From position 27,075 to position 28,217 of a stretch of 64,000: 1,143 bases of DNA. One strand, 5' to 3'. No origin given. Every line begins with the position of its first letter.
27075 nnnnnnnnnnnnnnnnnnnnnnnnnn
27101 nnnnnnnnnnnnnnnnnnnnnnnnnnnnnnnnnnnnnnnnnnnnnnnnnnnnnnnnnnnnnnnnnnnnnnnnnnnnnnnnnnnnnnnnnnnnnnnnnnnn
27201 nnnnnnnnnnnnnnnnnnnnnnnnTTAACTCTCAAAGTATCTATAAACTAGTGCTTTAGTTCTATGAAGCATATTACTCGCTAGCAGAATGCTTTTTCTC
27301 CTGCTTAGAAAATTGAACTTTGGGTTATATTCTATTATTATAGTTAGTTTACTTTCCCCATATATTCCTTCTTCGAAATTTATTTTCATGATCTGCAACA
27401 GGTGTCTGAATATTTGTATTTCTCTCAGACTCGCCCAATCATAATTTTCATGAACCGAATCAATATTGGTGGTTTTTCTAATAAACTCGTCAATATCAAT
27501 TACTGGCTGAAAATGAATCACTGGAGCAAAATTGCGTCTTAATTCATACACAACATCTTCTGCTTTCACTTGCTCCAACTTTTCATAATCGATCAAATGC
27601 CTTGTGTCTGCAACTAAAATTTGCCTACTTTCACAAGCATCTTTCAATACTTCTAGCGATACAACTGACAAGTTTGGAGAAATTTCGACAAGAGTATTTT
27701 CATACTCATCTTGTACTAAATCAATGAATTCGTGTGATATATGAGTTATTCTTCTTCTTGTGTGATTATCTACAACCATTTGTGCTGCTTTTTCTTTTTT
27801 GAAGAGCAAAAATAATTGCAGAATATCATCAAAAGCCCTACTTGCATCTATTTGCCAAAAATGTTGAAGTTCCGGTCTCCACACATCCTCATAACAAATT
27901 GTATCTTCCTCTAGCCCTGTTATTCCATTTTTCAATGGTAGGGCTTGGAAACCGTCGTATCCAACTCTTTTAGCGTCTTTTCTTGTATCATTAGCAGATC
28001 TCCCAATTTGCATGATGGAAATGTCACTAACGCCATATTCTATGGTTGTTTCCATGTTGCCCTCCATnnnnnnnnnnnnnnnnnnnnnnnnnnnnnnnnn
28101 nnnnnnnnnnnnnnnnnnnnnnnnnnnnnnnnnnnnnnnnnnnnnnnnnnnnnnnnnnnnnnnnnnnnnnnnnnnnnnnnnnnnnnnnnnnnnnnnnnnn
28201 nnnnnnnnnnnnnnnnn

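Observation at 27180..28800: Compositionally foreign 1.6-kb insertion (about 35-43% GC against about 25%) inside the glycosyltransferase locus, with its own terminators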

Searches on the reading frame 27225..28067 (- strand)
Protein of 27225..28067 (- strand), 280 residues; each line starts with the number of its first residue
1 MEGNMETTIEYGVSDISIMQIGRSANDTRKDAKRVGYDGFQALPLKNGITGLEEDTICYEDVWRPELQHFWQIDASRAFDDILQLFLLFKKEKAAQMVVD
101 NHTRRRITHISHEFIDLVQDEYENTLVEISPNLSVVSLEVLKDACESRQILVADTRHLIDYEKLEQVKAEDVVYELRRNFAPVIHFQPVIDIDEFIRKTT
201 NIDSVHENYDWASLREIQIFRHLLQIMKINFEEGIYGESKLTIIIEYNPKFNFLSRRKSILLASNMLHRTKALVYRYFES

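Call 7: search_protein_families(library=pfam, proteins=[window:27225-28067:-], max_evalue=1)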
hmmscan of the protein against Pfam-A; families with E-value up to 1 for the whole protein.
window:27225-28067:- (280 aa): 0 families

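Call 9: search_protein_families(library=padloc, proteins=[window:27225-28067:-], max_evalue=1)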
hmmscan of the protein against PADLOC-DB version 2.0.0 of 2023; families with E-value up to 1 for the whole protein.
window:27225-28067:- (280 aa): 0 families

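Call 10: search_solved_structures(query=window:27225-28067:-, max_evalue=10)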
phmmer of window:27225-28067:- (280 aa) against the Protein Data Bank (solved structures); distinct sequences matched with E-value up to 10: 0.

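Call 11: find_homologous_proteins(query=window:27225-28067:-)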
Query window:27225-28067:- (280 aa): 6 proteins with E <= 0.001 among 496 candidates.
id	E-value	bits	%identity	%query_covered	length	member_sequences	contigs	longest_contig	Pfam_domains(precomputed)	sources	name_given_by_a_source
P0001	6.3e-179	611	100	99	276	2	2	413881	-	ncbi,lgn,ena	-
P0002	3.3e-85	304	52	96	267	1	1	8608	-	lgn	-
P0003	6.1e-69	251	47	93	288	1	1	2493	-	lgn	-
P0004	3.5e-57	212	43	94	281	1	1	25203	-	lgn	-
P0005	6.4e-14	70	36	62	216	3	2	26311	-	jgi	-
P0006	1.2e-10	60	28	88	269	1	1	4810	-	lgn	-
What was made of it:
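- No donor closer than 52% identity exists among 5.8 billion proteins (call 11).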

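Call 12: find_encoding_contigs(protein=P0001, flank=8000, max_places=4)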
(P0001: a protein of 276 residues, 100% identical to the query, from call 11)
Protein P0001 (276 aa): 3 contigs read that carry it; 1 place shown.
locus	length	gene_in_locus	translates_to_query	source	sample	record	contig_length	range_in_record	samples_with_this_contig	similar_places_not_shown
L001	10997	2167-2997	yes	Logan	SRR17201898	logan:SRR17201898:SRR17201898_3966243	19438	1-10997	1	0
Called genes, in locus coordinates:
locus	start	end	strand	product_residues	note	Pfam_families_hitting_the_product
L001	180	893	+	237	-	PF00535:Glycos_transf_2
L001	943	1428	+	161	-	PF12682:Flavodoxin_4, PF12724:Flavodoxin_5 (faint)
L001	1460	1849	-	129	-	PF02698:DUF218 (weak)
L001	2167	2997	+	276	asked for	-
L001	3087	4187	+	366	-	PF00535:Glycos_transf_2, PF13632:Glyco_trans_2_3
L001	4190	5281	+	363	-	PF13439:Glyco_transf_4, PF20706:GT4-conflict (faint), PF00534:Glycos_transf_1, PF13692:Glyco_trans_1_4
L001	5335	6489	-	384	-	PF01565:FAD_binding_4, PF02913:FAD-oxidase_C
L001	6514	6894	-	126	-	PF13187:Fer4_9 (faint), PF13237:Fer4_10 (weak), PF14697:Fer4_21 (faint), PF00037:Fer4 (faint), PF13183:Fer4_8, PF12838:Fer4_7, PF13484:Fer4_16 (weak), PF13534:Fer4_17 (weak), +3 more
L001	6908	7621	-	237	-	PF02754:CCG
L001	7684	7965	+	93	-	PF13192:Thioredoxin_3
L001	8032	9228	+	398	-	PF11139:SfLAP (weak)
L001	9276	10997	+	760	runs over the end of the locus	-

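Call 13: find_encoding_contigs(protein=P0002, flank=8000, max_places=4)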
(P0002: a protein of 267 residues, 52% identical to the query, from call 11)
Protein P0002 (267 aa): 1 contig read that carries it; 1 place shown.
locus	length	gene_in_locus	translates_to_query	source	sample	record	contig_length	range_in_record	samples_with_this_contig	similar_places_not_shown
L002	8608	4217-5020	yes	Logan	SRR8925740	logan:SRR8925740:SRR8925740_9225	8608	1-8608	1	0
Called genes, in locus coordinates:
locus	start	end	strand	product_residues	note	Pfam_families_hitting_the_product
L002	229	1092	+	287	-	-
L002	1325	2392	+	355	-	-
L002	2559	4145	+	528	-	PF01569:PAP2, PF14067:LssY_C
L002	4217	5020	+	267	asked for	-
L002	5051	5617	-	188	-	PF03193:RsgA_GTPase (faint), PF02421:FeoB_N, PF01926:MMR_HSR1, PF00009:GTP_EFTU (weak)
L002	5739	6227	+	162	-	PF20603:Bact_hydrolase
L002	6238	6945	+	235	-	-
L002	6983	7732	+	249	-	PF14329:DUF4386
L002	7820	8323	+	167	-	PF23477:zf_Tbcl_2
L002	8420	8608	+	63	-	?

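Call 14: find_encoding_contigs(protein=P0004, flank=8000, max_places=4)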
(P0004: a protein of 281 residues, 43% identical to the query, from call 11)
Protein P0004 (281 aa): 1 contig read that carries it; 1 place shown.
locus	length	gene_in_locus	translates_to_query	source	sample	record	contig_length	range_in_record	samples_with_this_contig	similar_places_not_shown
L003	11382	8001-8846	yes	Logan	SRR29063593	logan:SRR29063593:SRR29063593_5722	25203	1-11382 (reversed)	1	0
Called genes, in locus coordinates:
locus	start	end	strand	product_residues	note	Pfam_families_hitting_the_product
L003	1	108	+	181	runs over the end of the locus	PF02357:NusG, PF00467:KOW (weak)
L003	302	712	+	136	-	PF03946:Ribosomal_L11_N, PF00298:Ribosomal_L11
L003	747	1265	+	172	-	PF18920:DUF5671 (faint)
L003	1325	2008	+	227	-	PF00687:Ribosomal_L1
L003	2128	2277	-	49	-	-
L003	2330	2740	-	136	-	-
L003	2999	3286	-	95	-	-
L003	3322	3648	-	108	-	PF18895:T4SS_pilin (weak)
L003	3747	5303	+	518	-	PF01336:tRNA_anti-codon, PF00152:tRNA-synt_2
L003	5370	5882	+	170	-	-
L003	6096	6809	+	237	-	PF00535:Glycos_transf_2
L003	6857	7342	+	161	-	PF03358:FMN_red (weak), PF12682:Flavodoxin_4, PF12724:Flavodoxin_5 (faint)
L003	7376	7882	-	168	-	PF02698:DUF218 (weak)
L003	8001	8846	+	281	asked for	-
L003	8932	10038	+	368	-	PF00535:Glycos_transf_2, PF13632:Glyco_trans_2_3 (weak)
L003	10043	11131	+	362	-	PF13439:Glyco_transf_4, PF13477:Glyco_trans_4_2 (faint), PF20706:GT4-conflict (weak), PF00534:Glycos_transf_1, PF13692:Glyco_trans_1_4, PF13524:Glyco_trans_1_2 (weak)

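Call 23: predict_structure(alignment_id=A1)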
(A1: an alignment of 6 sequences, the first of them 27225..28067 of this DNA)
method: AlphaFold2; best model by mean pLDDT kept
length: 280 residues; sequences in the alignment: 6
mean_pLDDT: 82.1   pTM: 0.85
mean pLDDT of the five models: 82.1, 80.6, 80.3, 79.5, 59.5
residues with pLDDT >= 90: 97; 70-90: 132; 50-70: 48; < 50: 3
segments of 3 or more residues with pLDDT < 50: 1-3
pLDDT, mean of each block of 10 residues (from residue 1): 66 86 81 95 73 86 70 80 68 76 88 64 76 67 83 90 86 92 92 89 71 92 95 89 85 76 94 90
secondary structure, 60 per line:
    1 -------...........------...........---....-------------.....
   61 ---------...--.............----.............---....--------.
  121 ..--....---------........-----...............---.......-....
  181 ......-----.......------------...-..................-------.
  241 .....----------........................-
elements in order: E8-14 H15-18 H25-35 E39-42 E56-60 H75-87 H92-104 E108-111 E125-128 H138-145 E151-154 H155-165 H169-175 E180-186 H192-198 H215-232 E240-245 H256-279

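Call 28: fold_search(model_id=the predicted structure, library=pdb)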
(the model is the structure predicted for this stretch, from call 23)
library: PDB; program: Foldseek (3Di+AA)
matches with E <= 10: 838; with E <= 0.001: 2
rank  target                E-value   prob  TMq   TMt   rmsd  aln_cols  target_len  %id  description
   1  3ijd_A                7.5e-04  0.96  0.31  0.30  10.6       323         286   12  Uncharacterized protein Cthe_2304 from Clostridium thermocellum binds two copies of 5-methyl-5,6,7,8-tetrahydrofolic a (released 2009-09-01)
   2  3cqj_A                8.8e-04  1.00  0.46  0.46   9.6       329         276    9  Crystal Structure of L-xylulose-5-phosphate 3-epimerase UlaE (form B) complex with Zn2+ (released 2008-11-25)
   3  5dlc_A                1.4e-03  0.94  0.30  0.33  10.2       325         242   12  X-ray Crystal Structure of a Pyridoxine 5-prime-phosphate synthase from Pseudomonas aeruginosa (released 2015-09-16)
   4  3cqi_A                1.9e-03  1.00  0.50  0.50  10.0       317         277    9  Crystal Structure of L-xylulose-5-phosphate 3-epimerase UlaE (form B) complex with sulfate (released 2008-11-25)
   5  1fuy_A                2.3e-03  0.82  0.24  0.25  13.0       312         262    9  CRYSTAL STRUCTURE OF BETAA169L/BETAC170W DOUBLE MUTANT OF TRYPTOPHAN SYNTHASE COMPLEXED WITH 5-FLUORO-INDOLE-PROPANOL  (released 2001-01-17)
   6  8uy1_C                3.2e-03  0.80  0.27  0.16  12.9       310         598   10  Methylenetetrahydrofolate reductase from Chaetomium thermophilum DSM 1495, Active (R) State (released 2024-06-19)
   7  1a5a_A                3.6e-03  0.75  0.24  0.25  12.3       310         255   10  CRYO-CRYSTALLOGRAPHY OF A TRUE SUBSTRATE, INDOLE-3-GLYCEROL PHOSPHATE, BOUND TO A MUTANT (ALPHAD60N) TRYPTOPHAN SYNTHA (released 1998-05-27)
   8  8b06_A                3.8e-03  0.80  0.25  0.26  12.6       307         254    8  TRYPTOPHAN SYNTHASE - Cryo-trapping by the spitrobot crystal plunger after 25 sec (released 2023-05-03)
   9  8uy1_B                4.0e-03  0.84  0.28  0.17  12.3       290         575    9  Methylenetetrahydrofolate reductase from Chaetomium thermophilum DSM 1495, Active (R) State (released 2024-06-19)
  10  9haw_E                4.0e-03  0.80  0.29  0.25  11.9       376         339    9  F420-dependent glucose-6-phosphate dehydrogenase without ligand (released 2025-11-19)
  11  3inp                  4.2e-03  0.97  0.33  0.39  10.5       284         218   12  2.05 Angstrom Resolution Crystal Structure of D-ribulose-phosphate 3-epimerase from Francisella tularensis. (released 2009-08-25)
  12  4c1l_A                4.2e-03  0.90  0.28  0.30  11.7       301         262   11  Crystal structure of pyrococcus furiosus 3-deoxy-D-arabino- heptulosonate 7-phosphate synthase I181D interface mutant (released 2013-11-20)
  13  1cw2_A                4.7e-03  0.75  0.25  0.26  12.4       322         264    9  CRYSTAL STRUCTURE OF THE COMPLEX OF BACTERIAL TRYPTOPHAN SYNTHASE WITH THE TRANSITION STATE ANALOGUE INHIBITOR 4-(2-HY (released 1999-12-21)
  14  1a5s_A                4.9e-03  0.72  0.24  0.26  12.9       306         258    9  CRYSTAL STRUCTURE OF WILD-TYPE TRYPTOPHAN SYNTHASE COMPLEXED WITH 5-FLUOROINDOLE PROPANOL PHOSPHATE AND L-SER BOUND AS (released 1999-03-30)
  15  3cqh_B                5.2e-03  0.99  0.43  0.47  10.4       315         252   10  Crystal Structure of L-xylulose-5-phosphate 3-epimerase UlaE from the Anaerobic L-ascorbate Utilization Pathway of Esc (released 2008-11-25)
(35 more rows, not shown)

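Call 30: find_encoding_contigs(protein=P0003, flank=8000, max_places=3)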
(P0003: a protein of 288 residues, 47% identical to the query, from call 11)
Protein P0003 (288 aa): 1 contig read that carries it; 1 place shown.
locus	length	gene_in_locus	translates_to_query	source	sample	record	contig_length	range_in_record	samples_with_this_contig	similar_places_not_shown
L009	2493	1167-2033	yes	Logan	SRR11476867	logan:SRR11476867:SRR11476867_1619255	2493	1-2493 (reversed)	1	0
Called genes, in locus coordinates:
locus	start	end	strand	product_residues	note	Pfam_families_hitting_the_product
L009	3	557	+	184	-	?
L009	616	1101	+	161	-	PF03358:FMN_red (weak), PF12641:Flavodoxin_3 (faint), PF12682:Flavodoxin_4, PF12724:Flavodoxin_5 (faint)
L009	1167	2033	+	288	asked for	-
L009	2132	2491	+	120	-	?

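Call 31: find_encoding_contigs(protein=P0005, flank=8000, max_places=3)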
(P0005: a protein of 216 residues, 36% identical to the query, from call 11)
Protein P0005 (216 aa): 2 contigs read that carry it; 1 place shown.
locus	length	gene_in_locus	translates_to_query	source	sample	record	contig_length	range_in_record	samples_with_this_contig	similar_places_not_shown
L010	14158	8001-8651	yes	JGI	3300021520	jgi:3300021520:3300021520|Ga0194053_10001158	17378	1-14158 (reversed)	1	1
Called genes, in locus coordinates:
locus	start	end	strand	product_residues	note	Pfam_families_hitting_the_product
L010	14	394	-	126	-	PF00293:NUDIX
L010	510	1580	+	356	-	PF00919:UPF0004, PF04055:Radical_SAM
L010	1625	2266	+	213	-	PF01966:HD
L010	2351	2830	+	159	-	-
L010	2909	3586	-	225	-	PF00106:adh_short, PF01370:Epimerase (weak), PF13561:adh_short_C2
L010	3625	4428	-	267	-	PF13489:Methyltransf_23 (faint), PF08242:Methyltransf_12, PF13847:Methyltransf_31, PF08241:Methyltransf_11 (weak)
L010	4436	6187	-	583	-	PF07973:tRNA_SAD (weak), PF00587:tRNA-synt_2b, PF03129:HGTP_anticodon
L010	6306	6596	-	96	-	PF01541:GIY-YIG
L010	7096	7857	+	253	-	-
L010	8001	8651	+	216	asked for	-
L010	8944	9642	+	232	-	-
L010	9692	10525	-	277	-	-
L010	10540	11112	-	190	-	PF00383:dCMP_cyt_deam_1, PF14437:MafB19-deam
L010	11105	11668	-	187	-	PF13207:AAA_17 (weak), PF13238:AAA_18 (weak), PF21448:DNMK (faint)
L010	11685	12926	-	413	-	PF00464:SHMT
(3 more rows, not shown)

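Call 32: find_encoding_contigs(protein=P0006, flank=8000, max_places=3)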
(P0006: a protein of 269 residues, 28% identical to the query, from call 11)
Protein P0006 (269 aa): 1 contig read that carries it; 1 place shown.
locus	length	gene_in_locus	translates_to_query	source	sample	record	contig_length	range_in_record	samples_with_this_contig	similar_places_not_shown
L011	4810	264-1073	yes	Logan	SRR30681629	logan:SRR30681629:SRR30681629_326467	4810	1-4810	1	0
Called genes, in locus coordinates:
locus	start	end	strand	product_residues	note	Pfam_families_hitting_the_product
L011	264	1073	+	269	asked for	-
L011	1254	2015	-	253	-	-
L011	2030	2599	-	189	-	PF00383:dCMP_cyt_deam_1, PF14437:MafB19-deam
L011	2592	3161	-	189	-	PF13207:AAA_17 (weak), PF21448:DNMK (faint)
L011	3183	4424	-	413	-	PF00464:SHMT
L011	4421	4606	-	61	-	-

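Call 35: search_solved_structures(query=A1, max_evalue=10, show_alignments=2)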
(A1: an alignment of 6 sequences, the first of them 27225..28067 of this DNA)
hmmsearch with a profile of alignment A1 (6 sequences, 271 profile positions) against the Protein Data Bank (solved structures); distinct sequences matched with E-value up to 10: 0.

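Call 36: search_protein_representatives(alignment_id=A1)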
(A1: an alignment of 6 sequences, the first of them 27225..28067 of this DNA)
Query: 6 sequences, 271 profile positions. Proteins with E-value up to 0.001 (for the whole library): 64; up to 1e-10: 35; up to 1e-30: 8. The best 64 are listed.
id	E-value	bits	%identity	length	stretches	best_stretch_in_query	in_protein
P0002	3.8e-125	433.2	-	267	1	2-266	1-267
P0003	3.4e-121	420.2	-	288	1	2-270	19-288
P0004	1.6e-116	404.9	-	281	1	2-271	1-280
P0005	1.3e-79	283.9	-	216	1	4-214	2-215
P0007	4.5e-56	206.7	-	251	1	5-264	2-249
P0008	1.4e-49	185.4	-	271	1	3-270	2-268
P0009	2.6e-41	158.3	-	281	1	4-267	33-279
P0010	1.1e-36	143.0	-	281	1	22-266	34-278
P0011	2.0e-24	102.9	-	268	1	29-270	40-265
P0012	6.1e-22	94.8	-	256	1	20-190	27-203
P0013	8.6e-22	94.3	-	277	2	4-197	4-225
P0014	2.6e-19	86.1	-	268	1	20-194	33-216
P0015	7.5e-18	81.3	-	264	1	19-193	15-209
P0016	2.3e-17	79.7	-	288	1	5-182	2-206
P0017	2.8e-17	79.5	-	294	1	23-267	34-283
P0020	7.3e-17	78.1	-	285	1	25-267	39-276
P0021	1.4e-16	77.1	-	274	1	2-266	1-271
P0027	1.5e-15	73.7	-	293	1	7-266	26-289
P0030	6.5e-14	68.4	-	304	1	25-266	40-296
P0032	7.8e-14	68.2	-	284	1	21-225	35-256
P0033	4.0e-13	65.8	-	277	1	35-247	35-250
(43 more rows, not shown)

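Call 38: search_protein_families(library=pfam, alignment_id=A2, max_evalue=0.1)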
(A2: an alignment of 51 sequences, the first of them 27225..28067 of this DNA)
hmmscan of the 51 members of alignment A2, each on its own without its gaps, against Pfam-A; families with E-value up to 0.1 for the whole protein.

A. member 1, window:27225-28067:- (280 aa): 0 families

B. families by the number of members that match (of 51 scanned): 9 families
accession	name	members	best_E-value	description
PF01261.30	AP_endonuc_2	6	0.00088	Xylose isomerase-like TIM barrel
PF04300.19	FBA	1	0.0021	F-box associated region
PF21961.1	AppA_4HB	1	0.0033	AppA, four helix bundle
PF22451.2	NirdL-like_HTH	1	0.011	Siroheme decarboxylase NirDL-like HTH domain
PF08721.17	Tn7_Tnp_TnsA_C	1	0.019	TnsA endonuclease C terminal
PF05478.16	Prominin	1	0.024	Prominin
PF18016.8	SAM_3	1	0.032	SAM domain (Sterile alpha motif)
PF09480.15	PrgH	1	0.079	Type III secretion system protein PrgH-EprH (PrgH)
PF02745.20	MCR_alpha_N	1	0.092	Methyl-coenzyme M reductase alpha subunit, N-terminal domain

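Call 77: search_protein_families(library=pfam, proteins=[P0009, P0010, P0011, P0017, P0020, P0021, P0027, P0030, P0032, P0033], max_evalue=0.1)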
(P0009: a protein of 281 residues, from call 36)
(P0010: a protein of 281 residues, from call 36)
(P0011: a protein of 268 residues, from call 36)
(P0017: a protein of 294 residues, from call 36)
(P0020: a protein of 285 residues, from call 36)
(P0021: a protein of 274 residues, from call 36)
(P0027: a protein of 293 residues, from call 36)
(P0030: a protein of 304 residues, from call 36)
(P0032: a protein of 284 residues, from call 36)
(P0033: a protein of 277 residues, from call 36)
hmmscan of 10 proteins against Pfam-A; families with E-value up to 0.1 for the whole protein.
P0009 (281 aa): 2 families
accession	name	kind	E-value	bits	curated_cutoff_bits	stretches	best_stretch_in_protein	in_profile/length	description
PF04300.19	FBA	-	0.0021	18.3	32.4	1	115-154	116-158/175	F-box associated region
PF01261.30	AP_endonuc_2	-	0.0022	18.2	31.1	0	144-212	124-189/249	Xylose isomerase-like TIM barrel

P0010 (281 aa): 0 families

P0011 (268 aa): 0 families

P0017 (294 aa): 0 families

P0020 (285 aa): 0 families

P0021 (274 aa): 0 families

P0027 (293 aa): 0 families

P0030 (304 aa): 0 families

P0032 (284 aa): 0 families

P0033 (277 aa): 1 family
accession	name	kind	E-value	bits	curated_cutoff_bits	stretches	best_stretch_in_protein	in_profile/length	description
PF05478.16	Prominin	-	0.024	13.2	34.3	1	153-210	163-218/799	Prominin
